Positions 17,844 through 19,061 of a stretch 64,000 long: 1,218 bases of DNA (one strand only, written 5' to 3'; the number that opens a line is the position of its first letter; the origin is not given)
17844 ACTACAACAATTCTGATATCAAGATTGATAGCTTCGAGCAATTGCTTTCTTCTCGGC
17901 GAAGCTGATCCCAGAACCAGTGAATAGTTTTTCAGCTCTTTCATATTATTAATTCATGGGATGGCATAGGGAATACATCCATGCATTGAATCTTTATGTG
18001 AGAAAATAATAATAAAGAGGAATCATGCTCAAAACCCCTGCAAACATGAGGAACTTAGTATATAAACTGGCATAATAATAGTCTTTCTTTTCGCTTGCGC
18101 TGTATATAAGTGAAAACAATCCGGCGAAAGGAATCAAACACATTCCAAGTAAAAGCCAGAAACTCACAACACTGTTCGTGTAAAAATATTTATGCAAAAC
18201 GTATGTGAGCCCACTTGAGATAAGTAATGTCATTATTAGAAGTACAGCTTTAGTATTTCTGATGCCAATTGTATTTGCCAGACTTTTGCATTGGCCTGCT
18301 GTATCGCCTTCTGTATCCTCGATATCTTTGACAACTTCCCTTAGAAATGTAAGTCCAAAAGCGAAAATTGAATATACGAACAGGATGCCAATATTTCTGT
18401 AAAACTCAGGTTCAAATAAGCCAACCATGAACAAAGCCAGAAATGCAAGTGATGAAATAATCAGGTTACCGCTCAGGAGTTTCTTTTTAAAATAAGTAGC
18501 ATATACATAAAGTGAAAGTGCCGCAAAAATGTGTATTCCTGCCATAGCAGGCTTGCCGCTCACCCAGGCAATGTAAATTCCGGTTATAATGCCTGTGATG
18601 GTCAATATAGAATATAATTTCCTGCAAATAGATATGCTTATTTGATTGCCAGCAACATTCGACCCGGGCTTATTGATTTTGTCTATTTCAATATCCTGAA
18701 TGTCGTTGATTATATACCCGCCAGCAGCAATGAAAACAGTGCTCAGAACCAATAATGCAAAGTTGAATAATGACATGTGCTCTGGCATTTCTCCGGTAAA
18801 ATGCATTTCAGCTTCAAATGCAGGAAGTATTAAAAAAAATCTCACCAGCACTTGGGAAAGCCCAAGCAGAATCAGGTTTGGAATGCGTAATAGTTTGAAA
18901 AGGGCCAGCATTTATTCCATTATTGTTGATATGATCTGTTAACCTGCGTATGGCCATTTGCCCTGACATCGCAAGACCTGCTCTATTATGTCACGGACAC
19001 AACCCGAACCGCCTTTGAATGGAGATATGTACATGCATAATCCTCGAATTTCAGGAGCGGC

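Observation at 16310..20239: ccm cluster runs without a break into a DUF2520 / HAD(KdsC-like) / UbiA(DGGGPS-like) / maf / eamA array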

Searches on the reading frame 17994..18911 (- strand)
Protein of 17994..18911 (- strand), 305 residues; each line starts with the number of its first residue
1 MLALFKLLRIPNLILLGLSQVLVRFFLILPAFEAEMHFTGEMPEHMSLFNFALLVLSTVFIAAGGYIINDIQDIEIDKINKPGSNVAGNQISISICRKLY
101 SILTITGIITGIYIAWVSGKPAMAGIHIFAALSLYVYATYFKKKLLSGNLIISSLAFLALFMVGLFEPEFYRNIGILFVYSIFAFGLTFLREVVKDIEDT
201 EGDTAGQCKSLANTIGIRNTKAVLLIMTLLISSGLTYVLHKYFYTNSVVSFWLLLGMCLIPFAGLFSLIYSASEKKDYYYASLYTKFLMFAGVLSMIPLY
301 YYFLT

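Call 3: search_protein_families(library=pfam, proteins=[window:17994-18911:-], max_evalue=0.01)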
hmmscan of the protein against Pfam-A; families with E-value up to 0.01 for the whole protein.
window:17994-18911:- (305 aa): 1 family
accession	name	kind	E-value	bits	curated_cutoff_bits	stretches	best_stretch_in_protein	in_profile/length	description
PF01040.23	UbiA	-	5.1e-22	78.8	34.2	1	44-276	15-242/250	UbiA prenyltransferase family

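Call 4: search_protein_families(library=ncbifam, proteins=[window:17994-18911:-], max_evalue=0.01)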
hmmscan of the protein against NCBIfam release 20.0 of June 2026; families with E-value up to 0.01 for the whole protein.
window:17994-18911:- (305 aa): 15 families
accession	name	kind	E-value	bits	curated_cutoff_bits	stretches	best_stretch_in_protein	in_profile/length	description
NF009512.0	PRK12872.1-1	equivalog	1.8e-57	195.2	278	1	4-301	3-300/303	geranylgeranylglycerol-phosphate geranylgeranyltransferase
NF009513.0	PRK12872.1-3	equivalog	1.6e-56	192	288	1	2-297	13-291/293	prenyltransferase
NF009523.0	PRK12884.1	equivalog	7.6e-27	94.2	269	1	49-296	37-273/279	prenyltransferase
NF009521.0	PRK12882.1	equivalog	2e-26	92.8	296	1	3-294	7-271/280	geranylgeranylglycerol-phosphate geranylgeranyltransferase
NF009522.0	PRK12883.1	equivalog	6e-18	65.3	353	1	50-230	37-209/279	geranylgeranylglycerol-phosphate geranylgeranyltransferase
NF005742.0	PRK07566.1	equivalog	9.5e-12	44.6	313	1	51-291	68-302/315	chlorophyll synthase ChlG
TIGR01476.1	chlor_syn_BchG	subfamily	1.4e-11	44.4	212.3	1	56-254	45-241/283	(bacterio)chlorophyll synthase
NF035940.1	prenyl_rel_EboC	equivalog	4.7e-10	39.3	250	1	5-152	3-137/292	UbiA-like protein EboC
NF009525.0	PRK12887.1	equivalog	3.9e-09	36.3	226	1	58-260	61-266/310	homogentisate phytyltransferase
NF009058.0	PRK12392.1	subfamily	4.9e-07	29.1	494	1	47-252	50-259/333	bacteriochlorophyll c synthase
NF006088.0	PRK08238.1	equivalog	7.5e-06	24.9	351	1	44-155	222-330/482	UbiA family prenyltransferase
TIGR02056.1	ChlG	equivalog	1.6e-05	24.7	436.45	1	54-250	59-261/306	chlorophyll synthase ChlG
NF008978.0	PRK12324.1-4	equivalog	3.8e-05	22.8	207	1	39-162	57-178/322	decaprenyl-phosphate phosphoribosyltransferase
NF010117.0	PRK13591.1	equivalog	9.5e-05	21.6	238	1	58-260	67-260/307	prenyltransferase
TIGR01475.1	ubiA_other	subfamily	0.00012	21.6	180.8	1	48-295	35-278/282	UbiA-like polyprenyltransferase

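Call 7: find_homologous_proteins(query=window:17994-18911:-)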
Query window:17994-18911:- (305 aa): 1915 proteins with E <= 0.001 among 6324 candidates; the best 120 are listed.
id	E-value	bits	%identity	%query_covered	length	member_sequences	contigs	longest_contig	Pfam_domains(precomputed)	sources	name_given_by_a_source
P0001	9.0e-190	648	100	100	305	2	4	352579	PF01040.24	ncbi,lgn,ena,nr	ncbi:MAG: hypothetical protein DWQ44_12270 [Bacteroidetes bacterium]|nr:MAG: hypothetical protein DW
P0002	9.0e-98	346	54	99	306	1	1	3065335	PF01040.24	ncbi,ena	-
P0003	3.2e-97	344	54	100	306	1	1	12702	PF01040.24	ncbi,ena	-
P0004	1.2e-96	342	53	98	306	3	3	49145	PF01040.24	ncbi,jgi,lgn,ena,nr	ncbi:MAG TPA: geranylgeranylglycerol-phosphate geranylgeranyltransferase [Bacteroidia bacterium]|nr:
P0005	2.9e-93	331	52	98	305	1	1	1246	PF01040.24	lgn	-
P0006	3.8e-91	324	51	100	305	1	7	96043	PF01040.24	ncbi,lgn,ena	-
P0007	1.4e-90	322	53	95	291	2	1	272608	PF01040.24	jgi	jgi:4-hydroxybenzoate polyprenyltransferase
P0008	4.8e-90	320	50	100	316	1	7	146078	PF01040.24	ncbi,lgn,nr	ncbi:MAG: prenyltransferase [Bacteroidetes bacterium]|nr:MAG: prenyltransferase [Bacteroidota bacter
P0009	9.2e-90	319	51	99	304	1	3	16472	PF01040.24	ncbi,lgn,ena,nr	ncbi:MAG TPA: geranylgeranylglycerol-phosphate geranylgeranyltransferase [Bacteroidia bacterium]|nr:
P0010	1.1e-89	319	47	100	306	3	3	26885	PF01040.24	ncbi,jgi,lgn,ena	-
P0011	6.3e-89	317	51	98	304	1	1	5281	PF01040.24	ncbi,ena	-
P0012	1.1e-88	316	51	98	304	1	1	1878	PF01040.24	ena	-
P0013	1.6e-88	315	50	95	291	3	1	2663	PF01040.24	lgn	-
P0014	1.6e-88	315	49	100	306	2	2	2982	PF01040.24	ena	-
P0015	1.9e-88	315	51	98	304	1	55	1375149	PF01040.24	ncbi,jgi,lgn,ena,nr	ncbi:MAG: geranylgeranylglycerol-phosphate geranylgeranyltransferase [Bacteroidetes bacterium]|nr:ge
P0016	3.8e-88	314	50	100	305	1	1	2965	PF01040.24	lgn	-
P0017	5.2e-88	314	51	98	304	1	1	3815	PF01040.24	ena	-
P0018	6.6e-88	313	49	100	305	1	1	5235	PF01040.24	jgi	jgi:4-hydroxybenzoate polyprenyltransferase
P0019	7.7e-88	313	50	98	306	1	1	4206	PF01040.24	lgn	-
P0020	2.2e-86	308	53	94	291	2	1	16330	PF01040.24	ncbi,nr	ncbi:MAG: UbiA family prenyltransferase [Bacteroidia bacterium]|nr:UbiA family prenyltransferase [Ba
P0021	8.1e-86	307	48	100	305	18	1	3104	PF01040.24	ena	-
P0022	1.2e-85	306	48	100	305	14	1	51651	PF01040.24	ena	-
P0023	7.7e-85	303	48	100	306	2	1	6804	PF01040.24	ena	-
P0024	2.0e-84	302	48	100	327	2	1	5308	PF01040.24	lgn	-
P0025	2.4e-84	302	49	96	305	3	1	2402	PF01040.24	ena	-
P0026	5.1e-84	301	47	100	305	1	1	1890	PF01040.24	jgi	jgi:4-hydroxybenzoate polyprenyltransferase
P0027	5.2e-84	301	48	99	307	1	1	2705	PF01040.24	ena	-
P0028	6.1e-84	300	46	100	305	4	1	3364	PF01040.24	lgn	-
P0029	7.2e-84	300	48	100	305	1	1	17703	PF01040.24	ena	-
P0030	1.3e-83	299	51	100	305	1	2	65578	PF01040.24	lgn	-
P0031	1.3e-83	299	48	99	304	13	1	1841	PF01040.24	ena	-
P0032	5.4e-83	297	48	96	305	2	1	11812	PF01040.24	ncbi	-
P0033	7.6e-83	297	49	98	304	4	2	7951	PF01040.24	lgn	-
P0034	1.2e-82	296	49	100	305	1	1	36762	PF01040.24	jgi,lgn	-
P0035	1.3e-82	296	48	94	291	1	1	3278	PF01040.24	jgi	jgi:4-hydroxybenzoate polyprenyltransferase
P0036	3.6e-82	295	46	100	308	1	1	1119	PF01040.24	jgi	jgi:4-hydroxybenzoate polyprenyltransferase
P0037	1.9e-81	292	48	99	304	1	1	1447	PF01040.24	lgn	-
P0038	1.0e-80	290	49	100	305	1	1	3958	PF01040.24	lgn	-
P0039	1.1e-79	286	47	95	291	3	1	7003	PF01040.24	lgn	-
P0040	1.1e-79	286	47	100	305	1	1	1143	PF01040.24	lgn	-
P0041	1.2e-79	286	52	92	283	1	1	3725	PF01040.24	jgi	-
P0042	1.9e-79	286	47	98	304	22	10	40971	PF01040.24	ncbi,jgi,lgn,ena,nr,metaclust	ncbi:MAG TPA: geranylgeranylglycerol-phosphate geranylgeranyltransferase [Bacteroidia bacterium]|nr:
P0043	3.0e-79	285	45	100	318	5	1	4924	PF01040.24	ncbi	-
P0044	3.3e-76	275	49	99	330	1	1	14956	PF01040.24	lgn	-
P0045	1.1e-75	273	46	95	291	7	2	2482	PF01040.24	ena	-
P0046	5.6e-75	271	44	99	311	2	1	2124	PF01040.24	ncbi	-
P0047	4.3e-74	268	45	100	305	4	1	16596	PF01040.24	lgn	-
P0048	5.9e-74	268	46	95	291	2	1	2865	PF01040.24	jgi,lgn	-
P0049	2.1e-73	266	48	90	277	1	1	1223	PF01040.24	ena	-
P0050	2.4e-73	266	47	99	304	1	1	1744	PF01040.24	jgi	jgi:4-hydroxybenzoate polyprenyltransferase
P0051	2.5e-73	266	48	90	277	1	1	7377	PF01040.24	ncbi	-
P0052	3.1e-73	265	48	90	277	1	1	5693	PF01040.24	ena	-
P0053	3.8e-73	265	48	90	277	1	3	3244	PF01040.24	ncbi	-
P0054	1.2e-71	260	45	99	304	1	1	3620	PF01040.24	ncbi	-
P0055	3.9e-71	258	51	80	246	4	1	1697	PF01040.24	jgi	-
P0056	9.0e-65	237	44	90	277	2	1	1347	PF01040.24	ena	-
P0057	1.9e-64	236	42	99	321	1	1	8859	PF01040.24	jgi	jgi:4-hydroxybenzoate polyprenyltransferase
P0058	6.6e-61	225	48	70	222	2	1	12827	PF01040.24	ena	-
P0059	6.5e-48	182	37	100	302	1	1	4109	PF01040.24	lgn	-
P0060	3.4e-47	180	38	95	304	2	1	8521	PF01040.24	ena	-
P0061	1.4e-46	178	37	96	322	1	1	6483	PF01040.24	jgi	jgi:4-hydroxybenzoate polyprenyltransferase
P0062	2.7e-45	173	38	98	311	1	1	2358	PF01040.24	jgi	jgi:4-hydroxybenzoate polyprenyltransferase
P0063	3.1e-45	173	39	96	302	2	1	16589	PF01040.24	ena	-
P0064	3.3e-45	173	39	96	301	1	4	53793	PF01040.24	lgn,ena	-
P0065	3.9e-45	173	39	98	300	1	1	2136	PF01040.24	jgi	jgi:4-hydroxybenzoate polyprenyltransferase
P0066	1.4e-44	171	39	97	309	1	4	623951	PF01040.24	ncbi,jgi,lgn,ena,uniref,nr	ncbi:geranylgeranylglycerol-phosphate geranylgeranyltransferase [Winogradskyella sp. UBA3174]|uniref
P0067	1.8e-44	171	37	97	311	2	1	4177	PF01040.24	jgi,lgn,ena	jgi:4-hydroxybenzoate polyprenyltransferase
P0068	4.7e-44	169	34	96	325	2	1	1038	PF01040.24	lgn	-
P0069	5.1e-44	169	38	96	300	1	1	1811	PF01040.24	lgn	-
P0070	7.3e-44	169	39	100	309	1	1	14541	PF01040.24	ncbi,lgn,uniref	ncbi:geranylgeranylglycerol-phosphate geranylgeranyltransferase [Winogradskyella sp.]|uniref:geranyl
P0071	6.8e-43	166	38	96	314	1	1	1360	PF01040.24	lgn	-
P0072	6.8e-43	166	36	98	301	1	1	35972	PF01040.24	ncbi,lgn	-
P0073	7.3e-43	166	36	97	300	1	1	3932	PF01040.24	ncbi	ncbi:MAG: geranylgeranylglycerol-phosphate geranylgeranyltransferase [Bacteroidota bacterium]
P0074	9.3e-43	165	36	96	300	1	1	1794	PF01040.24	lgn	-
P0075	1.3e-42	165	37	96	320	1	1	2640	PF01040.24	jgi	jgi:4-hydroxybenzoate polyprenyltransferase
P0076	2.1e-42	164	36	97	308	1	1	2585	PF01040.24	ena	-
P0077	2.7e-42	164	35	99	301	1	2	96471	PF01040.24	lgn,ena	-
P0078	2.9e-42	164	37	98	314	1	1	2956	PF01040.24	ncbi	-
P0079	4.6e-42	163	39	96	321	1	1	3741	PF01040.24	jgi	jgi:4-hydroxybenzoate polyprenyltransferase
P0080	5.9e-42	163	39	97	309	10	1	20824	PF01040.24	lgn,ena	-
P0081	6.9e-42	162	36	96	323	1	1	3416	PF01040.24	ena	-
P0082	7.5e-42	162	36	96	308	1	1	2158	PF01040.24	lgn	-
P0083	8.5e-42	162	36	98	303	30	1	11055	PF01040.24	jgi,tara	tara:strand:+ start:687 stop:1598 length:912 start_codon:yes stop_codon:yes gene_type:complete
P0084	2.6e-41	160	35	97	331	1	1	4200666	PF01040.24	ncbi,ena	-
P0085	3.0e-41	160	37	98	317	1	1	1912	PF01040.24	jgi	jgi:4-hydroxybenzoate polyprenyltransferase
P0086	7.8e-41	159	38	96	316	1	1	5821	PF01040.24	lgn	-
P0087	8.0e-41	159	35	98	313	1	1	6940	PF01040.24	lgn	-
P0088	8.6e-41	159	37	98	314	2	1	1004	PF01040.24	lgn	-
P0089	9.5e-41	159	38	93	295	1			PF01040.24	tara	tara:strand:+ start:64490 stop:65377 length:888 start_codon:yes stop_codon:yes gene_type:complete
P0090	1.2e-40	158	37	98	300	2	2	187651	PF01040.24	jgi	jgi:4-hydroxybenzoate polyprenyltransferase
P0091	1.6e-40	158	36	98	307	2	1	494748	PF01040.24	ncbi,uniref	ncbi:geranylgeranylglycerol-phosphate geranylgeranyltransferase [Winogradskyella pulchriflava]|unire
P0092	1.6e-40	158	36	97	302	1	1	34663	PF01040.24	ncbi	-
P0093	2.2e-40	157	36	99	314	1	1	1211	PF01040.24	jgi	jgi:4-hydroxybenzoate polyprenyltransferase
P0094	2.6e-40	157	35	97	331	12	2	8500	PF01040.24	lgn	-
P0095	2.8e-40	157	37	100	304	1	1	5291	PF01040.24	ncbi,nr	ncbi:MAG: geranylgeranylglycerol-phosphate geranylgeranyltransferase [Flavobacteriaceae bacterium]|n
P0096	2.9e-40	157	37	96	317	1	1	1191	PF01040.24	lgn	-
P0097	3.0e-40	157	37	96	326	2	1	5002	PF01040.24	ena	-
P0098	3.2e-40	157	37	98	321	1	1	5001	PF01040.24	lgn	-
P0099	3.4e-40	157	35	95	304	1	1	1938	PF01040.24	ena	-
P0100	4.7e-40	156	36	99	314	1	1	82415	PF01040.24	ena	-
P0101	6.7e-40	156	39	99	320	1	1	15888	PF01040.24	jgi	-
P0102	6.8e-40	156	38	99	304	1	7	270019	PF01040.24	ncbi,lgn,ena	-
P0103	7.1e-40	156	36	96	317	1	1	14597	PF01040.24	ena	-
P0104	7.2e-40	156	35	95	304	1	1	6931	PF01040.24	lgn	-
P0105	7.8e-40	156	35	97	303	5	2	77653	PF01040.24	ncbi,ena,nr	ncbi:MAG: geranylgeranylglycerol-phosphate geranylgeranyltransferase [Aequorivita sp.]|nr:geranylger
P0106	8.3e-40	156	39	99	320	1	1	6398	PF01040.24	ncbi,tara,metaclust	tara:strand:- start:4367 stop:5329 length:963 start_codon:yes stop_codon:yes gene_type:complete|meta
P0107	1.1e-39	155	38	99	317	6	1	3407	PF01040.24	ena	-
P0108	1.2e-39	155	37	98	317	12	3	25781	PF01040.24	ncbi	-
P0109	1.3e-39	155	36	97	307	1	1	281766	PF01040.24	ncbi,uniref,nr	ncbi:geranylgeranylglycerol-phosphate geranylgeranyltransferase [Winogradskyella ursingii]|uniref:ge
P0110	1.3e-39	155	39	99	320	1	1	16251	PF01040.24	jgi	-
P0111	1.4e-39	155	39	99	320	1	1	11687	PF01040.24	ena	-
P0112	1.4e-39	155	39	99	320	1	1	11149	PF01040.24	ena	-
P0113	1.5e-39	155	35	97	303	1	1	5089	PF01040.24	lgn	-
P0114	1.6e-39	155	36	98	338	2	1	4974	PF01040.24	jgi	-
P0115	1.6e-39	155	39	99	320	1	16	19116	PF01040.24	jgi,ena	-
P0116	1.7e-39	154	37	98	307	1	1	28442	PF01040.24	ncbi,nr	ncbi:MAG: geranylgeranylglycerol-phosphate geranylgeranyltransferase [Saprospiraceae bacterium]|nr:g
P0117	1.7e-39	154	39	99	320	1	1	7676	PF01040.24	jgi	-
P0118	1.7e-39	154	34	100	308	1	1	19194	PF01040.24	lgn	-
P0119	1.8e-39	154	39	99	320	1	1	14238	PF01040.24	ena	-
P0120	1.9e-39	154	39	99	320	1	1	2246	PF01040.24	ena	-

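Call 8: search_solved_structures(query=window:17994-18911:-, max_evalue=1, show_alignments=2)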
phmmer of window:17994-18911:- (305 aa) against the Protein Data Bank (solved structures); distinct sequences matched with E-value up to 1: 1.
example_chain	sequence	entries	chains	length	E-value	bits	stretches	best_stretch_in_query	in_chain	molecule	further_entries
6m31_A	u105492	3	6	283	4.5e-17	66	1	53-294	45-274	Digeranylgeranylglyceryl phosphate synthase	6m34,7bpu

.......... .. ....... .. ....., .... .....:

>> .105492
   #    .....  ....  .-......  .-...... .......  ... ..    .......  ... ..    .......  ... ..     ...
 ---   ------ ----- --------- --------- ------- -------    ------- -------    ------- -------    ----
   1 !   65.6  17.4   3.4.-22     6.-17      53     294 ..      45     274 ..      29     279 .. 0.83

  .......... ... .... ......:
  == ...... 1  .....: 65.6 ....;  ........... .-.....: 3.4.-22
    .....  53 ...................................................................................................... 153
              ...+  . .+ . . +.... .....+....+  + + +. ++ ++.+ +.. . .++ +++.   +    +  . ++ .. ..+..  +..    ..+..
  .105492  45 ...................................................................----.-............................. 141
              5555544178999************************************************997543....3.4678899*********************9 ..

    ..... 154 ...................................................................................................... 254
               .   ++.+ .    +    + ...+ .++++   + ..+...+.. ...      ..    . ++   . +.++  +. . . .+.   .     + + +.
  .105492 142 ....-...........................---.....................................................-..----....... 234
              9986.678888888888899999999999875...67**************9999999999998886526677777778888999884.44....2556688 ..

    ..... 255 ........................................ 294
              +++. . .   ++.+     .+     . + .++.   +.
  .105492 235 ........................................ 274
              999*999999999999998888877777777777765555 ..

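Call 16: find_related_loci(query=A1, collection=genome_contigs, flank=10000)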
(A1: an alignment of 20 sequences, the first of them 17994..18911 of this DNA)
Query A1 (305 aa) in genome_contigs; peptide patterns used: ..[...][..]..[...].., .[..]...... (x = any residue, [..] = any of these).
600 stretches matched a pattern (row limit reached: there are more); 589 encode a relative of the query (tblastn E <= 1e-3); the best 80 are kept; 80 distinct loci.
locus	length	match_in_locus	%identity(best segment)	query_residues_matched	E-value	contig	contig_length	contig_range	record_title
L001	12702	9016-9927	54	1-304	5e-104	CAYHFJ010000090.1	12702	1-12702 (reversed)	MAG TPA_asm: uncultured Flavobacteriales bacterium isolate ERP119702_co1_8 genome assembly, contig: NODE_6235_length_127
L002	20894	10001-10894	46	7-304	7e-89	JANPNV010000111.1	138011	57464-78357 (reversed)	MAG: Bacteroidota bacterium isolate VAR_87_metabat_208 VAR_87_k141_503043, whole genome shotgun sequence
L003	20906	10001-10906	46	3-304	5e-86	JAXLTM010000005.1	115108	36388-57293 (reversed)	MAG: Bacteroidia bacterium isolate STL-BAC4 C1.110.fa-5, whole genome shotgun sequence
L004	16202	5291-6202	46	1-304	1e-84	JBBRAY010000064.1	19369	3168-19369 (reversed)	MAG: Bacteroidia bacterium isolate Co_metawrap_2317 Cmw_2317_k141_8095478_length_19369_cov_12.0000, whole genome shotgun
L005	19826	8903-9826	39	1-304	3e-55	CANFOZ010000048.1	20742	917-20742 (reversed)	MAG: Bacteroidetes bacterium isolate Jr-14may18-182 genome assembly, contig: Jr-14may18-C3937, whole genome shotgun sequ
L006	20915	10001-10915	34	1-300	1e-50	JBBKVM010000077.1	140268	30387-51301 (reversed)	MAG: Bacteroidia bacterium isolate metabat_bins.79 k119_687280, whole genome shotgun sequence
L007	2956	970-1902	37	3-301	2e-49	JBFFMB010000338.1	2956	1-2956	MAG: Bacteroidales bacterium isolate Mix_mud18.2022.04.35 k141_474207_length_2956_cov_6.0000, whole genome shotgun seque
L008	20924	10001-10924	34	1-302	3e-48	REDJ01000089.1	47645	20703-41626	MAG: Bacteroidetes bacterium isolate GEM2.Bin22 NODE_596_length_47645_cov_17.9359, whole genome shotgun sequence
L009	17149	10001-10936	35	1-293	5e-47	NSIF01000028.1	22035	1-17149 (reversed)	MAG: Flavobacteriales bacterium isolate Baikal-G3 Flavobacteriales-Baikal-G3-C28, whole genome shotgun sequence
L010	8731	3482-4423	36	3-301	5e-47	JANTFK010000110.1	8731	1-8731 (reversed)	MAG: Bacteroidales bacterium isolate bin100107 c_000000009282, whole genome shotgun sequence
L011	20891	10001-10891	37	5-297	1e-46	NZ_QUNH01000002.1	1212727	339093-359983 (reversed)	Winogradskyella sediminis strain DSM 28134 Ga0196850_102, whole genome shotgun sequence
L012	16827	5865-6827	33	1-304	1e-46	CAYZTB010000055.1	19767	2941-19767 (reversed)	MAG TPA_asm: uncultured Bacteroidia bacterium isolate SRP128246_co1_513 genome assembly, contig: NODE_5697_length_19767_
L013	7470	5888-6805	34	3-302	2e-46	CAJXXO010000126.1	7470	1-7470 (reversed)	MAG TPA_asm: uncultured Bacteroidetes bacterium isolate SRR4030058_bin.11_MetaBAT_v2.12.1_MAG genome assembly, contig: N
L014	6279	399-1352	32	1-301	3e-46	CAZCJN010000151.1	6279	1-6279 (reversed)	MAG TPA_asm: uncultured Bacteroidia bacterium isolate binchicken_co396_338 genome assembly, contig: NODE_19262_length_62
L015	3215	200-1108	36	6-300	3e-46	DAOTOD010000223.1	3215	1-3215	MAG TPA_asm: Bacteroidales bacterium isolate AMR_MDS_2878 NODE_23608_length_3215_cov_4.429430, whole genome shotgun sequ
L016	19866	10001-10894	35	4-297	1e-45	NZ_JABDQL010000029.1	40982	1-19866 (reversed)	MAG: Winogradskyella sp. isolate Site_C2 k127_31556, whole genome shotgun sequence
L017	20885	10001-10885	35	6-296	2e-45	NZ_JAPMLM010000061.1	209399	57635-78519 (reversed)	Xanthomarina sp. F2636L contig61, whole genome shotgun sequence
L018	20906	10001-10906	34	3-297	2e-45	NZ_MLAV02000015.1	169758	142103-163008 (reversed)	MAG: Chitinophaga sp. CB10 scaffold_15, whole genome shotgun sequence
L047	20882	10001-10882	33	6-297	1e-41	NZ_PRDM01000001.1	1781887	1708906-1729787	Flavobacterium hungaricum strain Kb82 ctg1, whole genome shotgun sequence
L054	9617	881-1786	32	1-297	1e-41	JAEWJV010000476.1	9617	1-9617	MAG: Bacteroidetes bacterium isolate OH_PBrB_162 k127_704773, whole genome shotgun sequence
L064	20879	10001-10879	33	6-296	2e-41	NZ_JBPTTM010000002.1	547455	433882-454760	Flavobacterium sp. XGLA_31 2, whole genome shotgun sequence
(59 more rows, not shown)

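Call 25: search_solved_structures(query=A1, max_evalue=10)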
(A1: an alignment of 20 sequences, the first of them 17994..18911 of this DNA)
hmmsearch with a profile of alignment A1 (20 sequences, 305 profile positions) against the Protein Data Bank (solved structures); distinct sequences matched with E-value up to 10: 7.
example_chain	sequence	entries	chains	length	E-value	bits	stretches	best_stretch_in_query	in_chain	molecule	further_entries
6m31_A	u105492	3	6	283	1.4e-32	116.6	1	2-298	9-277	Digeranylgeranylglyceryl phosphate synthase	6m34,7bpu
9sau_C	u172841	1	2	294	2.4e-16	63.3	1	62-271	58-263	Chlorophyll a synthase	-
9sas_C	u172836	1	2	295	2.4e-16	63.2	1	62-271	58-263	Chlorophyll a synthase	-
8j8j_D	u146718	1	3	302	0.011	18.4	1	36-154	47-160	Decaprenyl-phosphate phosphoribosyltransferase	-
4tq3_A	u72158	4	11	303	0.011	18.4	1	50-266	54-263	Prenyltransferase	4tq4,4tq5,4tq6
5ahv_F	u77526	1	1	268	0.78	12.3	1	170-207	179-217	ANTH DOMAIN OF ENDOCYTIC ADAPTOR SLA2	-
7b2l_B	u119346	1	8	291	0.88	12.2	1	170-207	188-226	ANTH domain of Sla2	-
